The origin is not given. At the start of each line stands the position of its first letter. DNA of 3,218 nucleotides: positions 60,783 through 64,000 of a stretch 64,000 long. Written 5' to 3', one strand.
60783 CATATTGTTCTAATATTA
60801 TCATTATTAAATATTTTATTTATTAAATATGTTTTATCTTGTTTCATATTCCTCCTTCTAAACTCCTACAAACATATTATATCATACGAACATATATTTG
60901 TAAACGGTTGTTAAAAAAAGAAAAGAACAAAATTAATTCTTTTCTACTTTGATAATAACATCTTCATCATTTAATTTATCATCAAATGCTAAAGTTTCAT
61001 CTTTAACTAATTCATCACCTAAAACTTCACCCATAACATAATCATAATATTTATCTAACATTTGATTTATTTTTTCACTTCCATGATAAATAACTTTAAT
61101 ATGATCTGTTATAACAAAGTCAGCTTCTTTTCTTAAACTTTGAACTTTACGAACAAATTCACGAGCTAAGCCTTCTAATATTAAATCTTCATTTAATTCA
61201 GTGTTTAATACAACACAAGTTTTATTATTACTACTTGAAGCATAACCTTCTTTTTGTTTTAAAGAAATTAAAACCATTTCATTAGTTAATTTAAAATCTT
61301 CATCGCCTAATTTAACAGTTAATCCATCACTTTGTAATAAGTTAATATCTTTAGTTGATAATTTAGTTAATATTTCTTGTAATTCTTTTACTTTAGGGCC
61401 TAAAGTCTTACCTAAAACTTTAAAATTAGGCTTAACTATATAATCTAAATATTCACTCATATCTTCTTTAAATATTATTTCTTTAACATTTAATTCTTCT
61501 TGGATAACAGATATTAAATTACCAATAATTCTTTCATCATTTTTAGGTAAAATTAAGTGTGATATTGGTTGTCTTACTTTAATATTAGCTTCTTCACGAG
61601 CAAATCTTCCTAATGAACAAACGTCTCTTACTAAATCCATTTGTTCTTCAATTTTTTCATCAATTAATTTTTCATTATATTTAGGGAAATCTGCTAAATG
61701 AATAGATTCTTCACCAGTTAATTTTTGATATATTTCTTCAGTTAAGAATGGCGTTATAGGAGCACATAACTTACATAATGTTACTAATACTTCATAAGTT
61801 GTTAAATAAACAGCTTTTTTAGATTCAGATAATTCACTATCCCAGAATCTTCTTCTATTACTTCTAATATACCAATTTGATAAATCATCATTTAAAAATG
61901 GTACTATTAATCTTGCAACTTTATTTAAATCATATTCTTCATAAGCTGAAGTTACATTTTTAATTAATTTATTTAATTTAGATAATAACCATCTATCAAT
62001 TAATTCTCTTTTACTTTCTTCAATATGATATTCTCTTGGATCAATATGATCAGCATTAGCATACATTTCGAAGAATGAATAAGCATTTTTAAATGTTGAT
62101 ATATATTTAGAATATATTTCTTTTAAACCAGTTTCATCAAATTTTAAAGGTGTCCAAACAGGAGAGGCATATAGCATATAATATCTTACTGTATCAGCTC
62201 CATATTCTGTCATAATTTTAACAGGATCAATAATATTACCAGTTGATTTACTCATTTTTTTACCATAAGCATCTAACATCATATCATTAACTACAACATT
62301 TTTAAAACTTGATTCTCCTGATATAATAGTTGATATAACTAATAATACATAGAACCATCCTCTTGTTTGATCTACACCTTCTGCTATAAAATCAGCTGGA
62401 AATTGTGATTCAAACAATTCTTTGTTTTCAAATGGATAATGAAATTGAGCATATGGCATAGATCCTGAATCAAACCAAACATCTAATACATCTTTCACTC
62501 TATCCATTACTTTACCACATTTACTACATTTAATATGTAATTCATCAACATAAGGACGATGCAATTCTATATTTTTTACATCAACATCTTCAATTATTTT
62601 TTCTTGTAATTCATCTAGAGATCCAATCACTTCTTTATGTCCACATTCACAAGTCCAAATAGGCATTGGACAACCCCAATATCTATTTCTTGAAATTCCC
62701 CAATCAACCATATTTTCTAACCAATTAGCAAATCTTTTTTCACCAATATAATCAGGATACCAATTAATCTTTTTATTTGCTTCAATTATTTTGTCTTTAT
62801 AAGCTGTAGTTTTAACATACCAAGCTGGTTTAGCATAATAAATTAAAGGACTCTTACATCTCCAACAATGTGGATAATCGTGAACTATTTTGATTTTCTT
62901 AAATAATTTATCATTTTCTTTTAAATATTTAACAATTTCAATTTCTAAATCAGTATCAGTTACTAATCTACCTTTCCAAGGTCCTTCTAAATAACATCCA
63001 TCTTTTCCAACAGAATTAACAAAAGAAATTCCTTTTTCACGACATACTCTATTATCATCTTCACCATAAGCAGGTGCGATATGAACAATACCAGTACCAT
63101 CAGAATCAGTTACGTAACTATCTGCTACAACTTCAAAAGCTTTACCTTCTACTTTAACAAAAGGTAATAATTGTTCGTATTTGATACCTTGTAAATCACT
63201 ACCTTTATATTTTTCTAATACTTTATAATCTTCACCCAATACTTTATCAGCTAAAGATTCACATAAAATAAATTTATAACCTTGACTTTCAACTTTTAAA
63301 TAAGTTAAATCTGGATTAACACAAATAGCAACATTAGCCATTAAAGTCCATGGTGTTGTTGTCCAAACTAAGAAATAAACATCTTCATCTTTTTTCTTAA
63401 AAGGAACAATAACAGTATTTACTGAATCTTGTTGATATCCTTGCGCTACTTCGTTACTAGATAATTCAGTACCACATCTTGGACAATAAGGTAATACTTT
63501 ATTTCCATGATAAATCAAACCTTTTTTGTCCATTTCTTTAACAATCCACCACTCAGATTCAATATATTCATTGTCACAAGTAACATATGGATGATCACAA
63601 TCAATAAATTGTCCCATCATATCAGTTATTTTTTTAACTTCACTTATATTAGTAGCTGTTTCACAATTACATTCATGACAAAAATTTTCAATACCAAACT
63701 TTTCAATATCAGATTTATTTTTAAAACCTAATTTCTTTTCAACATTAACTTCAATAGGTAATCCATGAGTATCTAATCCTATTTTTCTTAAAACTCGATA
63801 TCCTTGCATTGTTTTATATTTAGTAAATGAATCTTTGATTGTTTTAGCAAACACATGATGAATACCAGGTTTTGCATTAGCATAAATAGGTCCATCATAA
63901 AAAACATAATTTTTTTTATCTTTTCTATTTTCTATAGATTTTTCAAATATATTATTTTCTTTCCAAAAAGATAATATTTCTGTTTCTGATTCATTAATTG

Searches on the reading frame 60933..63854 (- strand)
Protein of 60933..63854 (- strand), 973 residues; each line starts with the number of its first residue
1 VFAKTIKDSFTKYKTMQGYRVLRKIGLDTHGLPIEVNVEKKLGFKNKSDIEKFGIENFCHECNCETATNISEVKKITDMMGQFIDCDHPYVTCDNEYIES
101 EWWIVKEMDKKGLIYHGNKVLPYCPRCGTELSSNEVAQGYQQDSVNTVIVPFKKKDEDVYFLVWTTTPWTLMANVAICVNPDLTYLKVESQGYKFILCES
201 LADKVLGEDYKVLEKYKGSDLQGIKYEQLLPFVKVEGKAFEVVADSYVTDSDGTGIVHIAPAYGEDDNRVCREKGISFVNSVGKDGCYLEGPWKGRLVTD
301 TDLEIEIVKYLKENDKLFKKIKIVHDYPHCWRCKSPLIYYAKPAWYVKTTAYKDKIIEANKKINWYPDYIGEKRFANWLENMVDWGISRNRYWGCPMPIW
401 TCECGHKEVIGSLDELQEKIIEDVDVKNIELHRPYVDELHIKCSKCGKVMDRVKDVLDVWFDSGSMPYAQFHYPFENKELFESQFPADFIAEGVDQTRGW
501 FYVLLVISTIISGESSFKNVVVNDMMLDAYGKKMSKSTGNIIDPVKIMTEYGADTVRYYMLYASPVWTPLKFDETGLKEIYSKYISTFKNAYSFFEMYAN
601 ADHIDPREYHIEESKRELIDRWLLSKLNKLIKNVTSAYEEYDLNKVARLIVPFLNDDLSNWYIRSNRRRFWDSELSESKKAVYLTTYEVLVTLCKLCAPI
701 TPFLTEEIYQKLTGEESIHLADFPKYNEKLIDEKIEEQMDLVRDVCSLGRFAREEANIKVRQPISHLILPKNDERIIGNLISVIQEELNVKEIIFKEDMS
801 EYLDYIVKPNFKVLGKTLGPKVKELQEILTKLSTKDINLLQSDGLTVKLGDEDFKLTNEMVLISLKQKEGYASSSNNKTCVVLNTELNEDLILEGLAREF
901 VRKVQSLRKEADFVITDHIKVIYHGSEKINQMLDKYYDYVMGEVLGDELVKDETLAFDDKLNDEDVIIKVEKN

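Call 36: search_protein_families(library=pfam, proteins=[window:60933-63854:-])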
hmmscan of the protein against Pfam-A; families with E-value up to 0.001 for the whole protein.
window:60933-63854:- (973 aa): 6 families
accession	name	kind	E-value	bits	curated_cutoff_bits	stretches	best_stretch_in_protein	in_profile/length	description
PF00133.28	tRNA-synt_1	-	2.5e-113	379.4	22.7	1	2-565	44-407/414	tRNA synthetases class I (I, L, M and V)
PF19302.4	DUF5915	-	7.3e-49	166.4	27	1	783-972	3-194/195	Domain of unknown function (DUF5915)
PF08264.19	Anticodon_1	-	1.1e-40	139.4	25.1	1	620-765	1-145/148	Anticodon-binding domain of tRNA ligase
PF09334.17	tRNA-synt_1g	-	1.2e-14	54.4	20.1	1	500-580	294-374/391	tRNA synthetases class I (M)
PF01406.26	tRNA-synt_1e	-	4.4e-05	23.4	27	1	517-579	237-298/301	tRNA synthetases class I (C) catalytic domain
PF01921.24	tRNA-synt_1f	-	6.8e-05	22.4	27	1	522-610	271-355/360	tRNA synthetases class I (K)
